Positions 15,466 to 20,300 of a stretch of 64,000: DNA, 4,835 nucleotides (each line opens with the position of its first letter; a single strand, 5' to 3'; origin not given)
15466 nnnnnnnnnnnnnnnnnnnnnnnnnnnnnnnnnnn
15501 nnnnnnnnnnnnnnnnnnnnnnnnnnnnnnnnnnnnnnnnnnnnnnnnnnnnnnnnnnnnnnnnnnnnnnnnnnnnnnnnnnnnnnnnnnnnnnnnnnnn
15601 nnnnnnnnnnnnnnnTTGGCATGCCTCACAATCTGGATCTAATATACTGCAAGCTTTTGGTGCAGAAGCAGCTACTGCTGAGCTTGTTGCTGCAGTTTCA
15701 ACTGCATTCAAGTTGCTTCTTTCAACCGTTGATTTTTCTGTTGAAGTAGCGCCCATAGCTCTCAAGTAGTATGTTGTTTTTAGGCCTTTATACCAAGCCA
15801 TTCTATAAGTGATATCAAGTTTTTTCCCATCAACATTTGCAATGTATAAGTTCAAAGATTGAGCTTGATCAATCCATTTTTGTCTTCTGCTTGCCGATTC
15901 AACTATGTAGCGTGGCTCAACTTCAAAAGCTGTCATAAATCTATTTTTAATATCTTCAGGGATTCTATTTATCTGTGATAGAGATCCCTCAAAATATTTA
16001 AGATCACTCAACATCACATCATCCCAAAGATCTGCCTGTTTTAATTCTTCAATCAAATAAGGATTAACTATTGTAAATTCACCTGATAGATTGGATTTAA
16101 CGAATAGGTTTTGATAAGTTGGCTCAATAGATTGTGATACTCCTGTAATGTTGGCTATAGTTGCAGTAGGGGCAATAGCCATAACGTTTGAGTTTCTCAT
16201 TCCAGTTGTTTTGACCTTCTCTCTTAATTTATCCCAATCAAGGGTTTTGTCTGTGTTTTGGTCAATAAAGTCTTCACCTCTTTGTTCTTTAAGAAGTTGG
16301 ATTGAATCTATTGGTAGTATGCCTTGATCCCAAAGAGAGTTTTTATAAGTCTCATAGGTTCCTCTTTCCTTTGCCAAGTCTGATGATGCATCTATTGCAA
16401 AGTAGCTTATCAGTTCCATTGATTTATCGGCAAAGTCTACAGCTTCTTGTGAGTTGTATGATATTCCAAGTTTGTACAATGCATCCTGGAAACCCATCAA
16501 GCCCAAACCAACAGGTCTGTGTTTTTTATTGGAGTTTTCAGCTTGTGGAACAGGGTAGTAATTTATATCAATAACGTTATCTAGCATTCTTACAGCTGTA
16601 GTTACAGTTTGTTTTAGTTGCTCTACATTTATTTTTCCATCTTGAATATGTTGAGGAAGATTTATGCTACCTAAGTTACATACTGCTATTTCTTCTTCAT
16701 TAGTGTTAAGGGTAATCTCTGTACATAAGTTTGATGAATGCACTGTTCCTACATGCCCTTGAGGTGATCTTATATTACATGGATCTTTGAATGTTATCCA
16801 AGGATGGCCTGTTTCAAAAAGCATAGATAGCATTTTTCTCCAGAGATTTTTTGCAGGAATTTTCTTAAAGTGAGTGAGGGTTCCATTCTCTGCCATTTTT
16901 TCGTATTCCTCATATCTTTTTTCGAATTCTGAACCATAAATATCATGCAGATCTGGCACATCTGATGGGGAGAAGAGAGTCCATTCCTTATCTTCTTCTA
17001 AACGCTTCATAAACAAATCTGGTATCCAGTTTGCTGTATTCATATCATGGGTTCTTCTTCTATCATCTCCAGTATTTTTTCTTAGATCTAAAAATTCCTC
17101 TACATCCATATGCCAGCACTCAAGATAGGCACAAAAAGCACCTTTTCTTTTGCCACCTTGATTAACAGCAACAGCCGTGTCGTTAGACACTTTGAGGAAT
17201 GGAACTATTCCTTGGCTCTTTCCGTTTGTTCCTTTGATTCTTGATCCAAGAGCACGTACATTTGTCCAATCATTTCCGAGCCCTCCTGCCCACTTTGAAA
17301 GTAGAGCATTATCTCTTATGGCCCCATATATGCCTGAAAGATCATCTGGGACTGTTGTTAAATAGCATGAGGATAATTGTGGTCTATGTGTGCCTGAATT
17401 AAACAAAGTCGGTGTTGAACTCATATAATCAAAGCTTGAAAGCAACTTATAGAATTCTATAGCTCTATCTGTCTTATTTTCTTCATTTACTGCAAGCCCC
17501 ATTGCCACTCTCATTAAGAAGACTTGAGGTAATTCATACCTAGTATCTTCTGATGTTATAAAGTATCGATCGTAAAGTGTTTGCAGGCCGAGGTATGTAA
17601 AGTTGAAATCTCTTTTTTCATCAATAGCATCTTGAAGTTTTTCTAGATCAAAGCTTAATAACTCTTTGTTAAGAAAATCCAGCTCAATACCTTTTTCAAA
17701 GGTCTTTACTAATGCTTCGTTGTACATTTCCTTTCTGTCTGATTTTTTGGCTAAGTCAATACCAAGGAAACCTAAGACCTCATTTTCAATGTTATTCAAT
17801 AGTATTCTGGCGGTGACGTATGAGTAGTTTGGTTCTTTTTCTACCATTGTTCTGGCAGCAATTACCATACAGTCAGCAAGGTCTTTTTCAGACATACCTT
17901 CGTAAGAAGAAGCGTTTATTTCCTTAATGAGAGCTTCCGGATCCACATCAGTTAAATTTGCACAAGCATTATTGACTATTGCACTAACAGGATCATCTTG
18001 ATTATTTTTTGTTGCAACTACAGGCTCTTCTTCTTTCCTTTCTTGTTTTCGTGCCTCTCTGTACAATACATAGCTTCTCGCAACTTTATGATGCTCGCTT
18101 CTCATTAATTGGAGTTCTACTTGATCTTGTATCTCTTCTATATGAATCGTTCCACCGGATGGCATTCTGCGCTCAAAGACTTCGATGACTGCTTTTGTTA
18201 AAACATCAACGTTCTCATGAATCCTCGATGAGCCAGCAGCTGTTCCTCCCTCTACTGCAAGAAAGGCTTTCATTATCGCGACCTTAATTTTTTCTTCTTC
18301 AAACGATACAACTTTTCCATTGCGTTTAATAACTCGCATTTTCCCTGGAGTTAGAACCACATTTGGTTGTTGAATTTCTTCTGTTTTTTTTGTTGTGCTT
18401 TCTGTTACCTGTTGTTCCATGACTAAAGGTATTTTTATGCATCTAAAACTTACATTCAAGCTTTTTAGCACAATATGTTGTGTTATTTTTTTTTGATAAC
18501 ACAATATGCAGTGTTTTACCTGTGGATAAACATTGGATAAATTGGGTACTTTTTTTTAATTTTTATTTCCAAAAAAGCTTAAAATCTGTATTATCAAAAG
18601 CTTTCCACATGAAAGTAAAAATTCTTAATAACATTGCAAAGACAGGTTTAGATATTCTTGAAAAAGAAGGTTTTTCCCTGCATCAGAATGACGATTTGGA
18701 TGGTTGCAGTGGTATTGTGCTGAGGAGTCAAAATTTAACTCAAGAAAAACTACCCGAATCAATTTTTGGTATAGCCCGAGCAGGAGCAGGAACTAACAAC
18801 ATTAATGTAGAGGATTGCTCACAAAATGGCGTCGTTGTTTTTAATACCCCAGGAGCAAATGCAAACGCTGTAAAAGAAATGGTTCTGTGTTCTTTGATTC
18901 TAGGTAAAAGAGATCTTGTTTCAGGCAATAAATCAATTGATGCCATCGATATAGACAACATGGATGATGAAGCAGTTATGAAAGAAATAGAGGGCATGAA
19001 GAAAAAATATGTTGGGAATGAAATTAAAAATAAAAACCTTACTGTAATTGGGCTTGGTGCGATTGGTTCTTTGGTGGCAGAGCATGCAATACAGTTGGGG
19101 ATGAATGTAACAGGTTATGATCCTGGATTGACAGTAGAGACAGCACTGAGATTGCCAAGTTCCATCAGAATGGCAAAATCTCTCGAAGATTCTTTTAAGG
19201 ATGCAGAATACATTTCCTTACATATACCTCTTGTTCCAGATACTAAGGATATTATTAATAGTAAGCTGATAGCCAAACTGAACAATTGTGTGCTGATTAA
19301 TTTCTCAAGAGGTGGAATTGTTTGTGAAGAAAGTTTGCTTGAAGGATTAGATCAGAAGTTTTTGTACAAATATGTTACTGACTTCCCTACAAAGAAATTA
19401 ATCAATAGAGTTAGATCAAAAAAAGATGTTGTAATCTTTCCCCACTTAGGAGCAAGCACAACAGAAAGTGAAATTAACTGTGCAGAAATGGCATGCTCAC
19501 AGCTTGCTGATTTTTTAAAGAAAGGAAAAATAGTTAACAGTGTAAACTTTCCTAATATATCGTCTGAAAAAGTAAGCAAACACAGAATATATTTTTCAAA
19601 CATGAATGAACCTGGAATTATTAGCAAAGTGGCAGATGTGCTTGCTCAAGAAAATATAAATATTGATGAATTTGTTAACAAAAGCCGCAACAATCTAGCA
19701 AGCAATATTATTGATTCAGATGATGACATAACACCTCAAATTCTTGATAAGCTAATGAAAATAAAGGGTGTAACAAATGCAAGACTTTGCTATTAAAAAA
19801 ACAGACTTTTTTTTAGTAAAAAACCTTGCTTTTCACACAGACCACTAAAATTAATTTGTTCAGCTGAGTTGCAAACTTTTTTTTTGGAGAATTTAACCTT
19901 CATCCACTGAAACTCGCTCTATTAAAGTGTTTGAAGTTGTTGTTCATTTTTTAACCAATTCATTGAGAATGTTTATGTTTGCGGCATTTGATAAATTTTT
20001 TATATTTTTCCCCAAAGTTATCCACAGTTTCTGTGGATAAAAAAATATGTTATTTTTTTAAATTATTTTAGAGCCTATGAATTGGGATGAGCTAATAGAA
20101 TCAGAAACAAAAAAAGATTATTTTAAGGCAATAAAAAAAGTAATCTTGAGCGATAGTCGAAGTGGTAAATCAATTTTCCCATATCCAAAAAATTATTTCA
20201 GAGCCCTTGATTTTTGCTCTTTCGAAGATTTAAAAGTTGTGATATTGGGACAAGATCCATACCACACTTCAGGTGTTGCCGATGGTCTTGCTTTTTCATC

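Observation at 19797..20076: DnaA-box triad with DARS-core geometry upstream of ung, 30 kb from dif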

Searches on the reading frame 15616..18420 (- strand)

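Call 59: search_protein_families(library=ncbifam, proteins=[window:15616-18420:-], max_evalue=1e-10)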
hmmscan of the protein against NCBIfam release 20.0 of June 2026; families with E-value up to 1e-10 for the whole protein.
window:15616-18420:- (935 aa): 23 families
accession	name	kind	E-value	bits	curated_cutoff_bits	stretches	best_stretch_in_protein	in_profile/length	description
NF005544.0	PRK07207.1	equivalog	0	1627.6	965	1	8-935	14-965/965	ribonucleoside-diphosphate reductase subunit alpha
NF009029.0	PRK12365.1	equivalog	0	1188.7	1350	1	28-935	118-1046/1046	ribonucleoside-diphosphate reductase subunit alpha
NF005101.0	PRK06539.1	equivalog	2.6e-225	750.2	988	1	147-908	22-780/822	ribonucleoside-diphosphate reductase subunit alpha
TIGR02506.1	NrdE_NrdA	equivalog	1e-222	741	341.05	1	276-887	1-614/616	ribonucleoside-diphosphate reductase subunit alpha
NF006279.0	PRK08447.1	equivalog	1.4e-200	668.6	1082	3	148-575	22-435/789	ribonucleoside-diphosphate reductase subunit alpha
NF009028.0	PRK12364.1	equivalog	1.5e-161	539.3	1377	2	28-575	1-542/842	ribonucleoside-diphosphate reductase subunit alpha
NF006665.0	PRK09209.1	equivalog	3.9e-150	501.6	1057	1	142-787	24-676/761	ribonucleoside-diphosphate reductase subunit alpha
NF005483.0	PRK07088.1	equivalog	1.4e-143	479.8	1214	2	141-578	16-470/764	ribonucleoside-diphosphate reductase subunit alpha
TIGR02504.1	NrdJ_Z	equivalog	6e-121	404.9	399.95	1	282-882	5-592/606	adenosylcobalamin-dependent ribonucleoside-diphosphate reductase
NF006577.0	PRK09102.1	equivalog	4.2e-119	398.5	620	3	262-489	13-230/604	ribonucleoside-diphosphate reductase subunit alpha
NF006417.0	PRK08665.1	equivalog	1.4e-111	374.1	961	1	270-887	8-564/759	vitamin B12-dependent ribonucleotide reductase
NF005010.0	PRK06406.1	subfamily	2.6e-109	366.5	1125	4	505-699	375-565/771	vitamin B12-dependent ribonucleotide reductase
NF006578.0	PRK09103.1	equivalog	2e-96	323.7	813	1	143-796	20-665/761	class 1a ribonucleoside-diphosphate reductase subunit alpha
TIGR04170.1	RNR_1b_NrdE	exception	1.7e-89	301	750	1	245-772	53-593/698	class 1b ribonucleoside-diphosphate reductase subunit alpha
NF006207.0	PRK08332.1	equivalog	3.2e-81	273.3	2400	2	577-894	1249-1559/1684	vitamin B12-dependent ribonucleotide reductase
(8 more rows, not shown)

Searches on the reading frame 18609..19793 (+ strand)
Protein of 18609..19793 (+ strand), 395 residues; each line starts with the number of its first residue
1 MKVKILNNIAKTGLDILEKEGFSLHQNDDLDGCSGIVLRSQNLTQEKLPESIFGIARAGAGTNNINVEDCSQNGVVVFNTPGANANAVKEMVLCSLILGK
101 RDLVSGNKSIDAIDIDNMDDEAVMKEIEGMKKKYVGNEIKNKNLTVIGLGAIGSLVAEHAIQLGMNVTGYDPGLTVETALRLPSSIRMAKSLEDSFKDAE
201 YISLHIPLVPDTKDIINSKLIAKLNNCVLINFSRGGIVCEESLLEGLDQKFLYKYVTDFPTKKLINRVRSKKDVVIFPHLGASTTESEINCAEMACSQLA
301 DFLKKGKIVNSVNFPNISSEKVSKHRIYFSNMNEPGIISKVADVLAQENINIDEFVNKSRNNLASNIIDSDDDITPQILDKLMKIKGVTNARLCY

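Call 59: search_protein_families(library=ncbifam, proteins=[window:18609-19793:+], max_evalue=1e-10)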
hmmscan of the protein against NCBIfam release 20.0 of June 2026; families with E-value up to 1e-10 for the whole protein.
window:18609-19793:+ (395 aa): 13 families
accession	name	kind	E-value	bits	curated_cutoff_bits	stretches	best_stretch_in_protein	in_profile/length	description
TIGR01327.1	PGDH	equivalog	1.1e-62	212.5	454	1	3-328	2-326/525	phosphoglycerate dehydrogenase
NF008759.0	PRK11790.1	equivalog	2.6e-53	181.2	404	1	2-394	13-409/410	phosphoglycerate dehydrogenase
NF009714.1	PRK13243.1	equivalog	1.4e-28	100.2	455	1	55-309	71-318/332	glyoxylate reductase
NF006263.0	PRK08410.1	equivalog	6.5e-24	84.9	389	1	52-306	64-310/311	D-2-hydroxyacid dehydrogenase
NF041369.1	Dhydh_Halo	equivalog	3.2e-22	79.1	400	1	58-312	62-304/305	D-2-hydroxyacid dehydrogenase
NF005027.0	PRK06436.1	equivalog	2.1e-19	69.8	261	1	21-304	23-281/303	2-hydroxyacid dehydrogenase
NF005387.0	PRK06932.1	equivalog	8.9e-19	67.6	492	1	46-281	61-288/314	2-hydroxyacid dehydrogenase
NF011938.0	PRK15409.1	equivalog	2.2e-18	66.4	492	1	54-313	69-319/324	glyoxylate/hydroxypyruvate reductase GhrB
NF001309.0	PRK00257.1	equivalog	6.4e-18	64.9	434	0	134-309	109-284/379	4-phosphoerythronate dehydrogenase PdxB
NF005069.0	PRK06487.1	equivalog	1.8e-16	60.1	448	1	56-252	74-255/320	2-hydroxyacid dehydrogenase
NF006374.0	PRK08605.1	subfamily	3.4e-15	55.9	356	1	51-252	69-255/332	D-lactate dehydrogenase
NF005750.0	PRK07574.1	equivalog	4.5e-14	52.3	329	1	57-260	120-313/386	NAD-dependent formate dehydrogenase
NF009127.0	PRK12480.1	equivalog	3e-11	42.9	579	1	51-253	69-254/330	D-lactate dehydrogenase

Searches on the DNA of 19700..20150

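Call 67: search_rna_families(source=window, start=19700, end=20150, threshold=evalue, max_evalue=1)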
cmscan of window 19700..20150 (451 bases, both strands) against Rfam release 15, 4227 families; matches with E-value up to 1: 5.
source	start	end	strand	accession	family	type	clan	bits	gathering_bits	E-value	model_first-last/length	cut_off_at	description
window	19795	19887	-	RF01742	lactis-plasmid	Gene; sRNA;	-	20.7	70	0.76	1-106/106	no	lactis-plasmid RNA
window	20020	20112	+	RF00403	SNORA41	Gene; snRNA; snoRNA; HACA-box;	-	19.9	80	0.73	1-133/133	no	Small nucleolar RNA SNORA41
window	19766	19839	+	RF03243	mir-2731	Gene; miRNA;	-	17.3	80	0.91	1-91/91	no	mir-2731 microRNA precursor family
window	19781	19876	+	RF01848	ACEA_U3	Gene; snRNA; snoRNA; CD-box;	CL00100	16.4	55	0.63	1-209/209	no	ACEA small nucleolar RNA U3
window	19888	19975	+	RF02060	STnc410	Gene; sRNA;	-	15.2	50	0.68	1-158/158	no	Enterobacterial sRNA STnc410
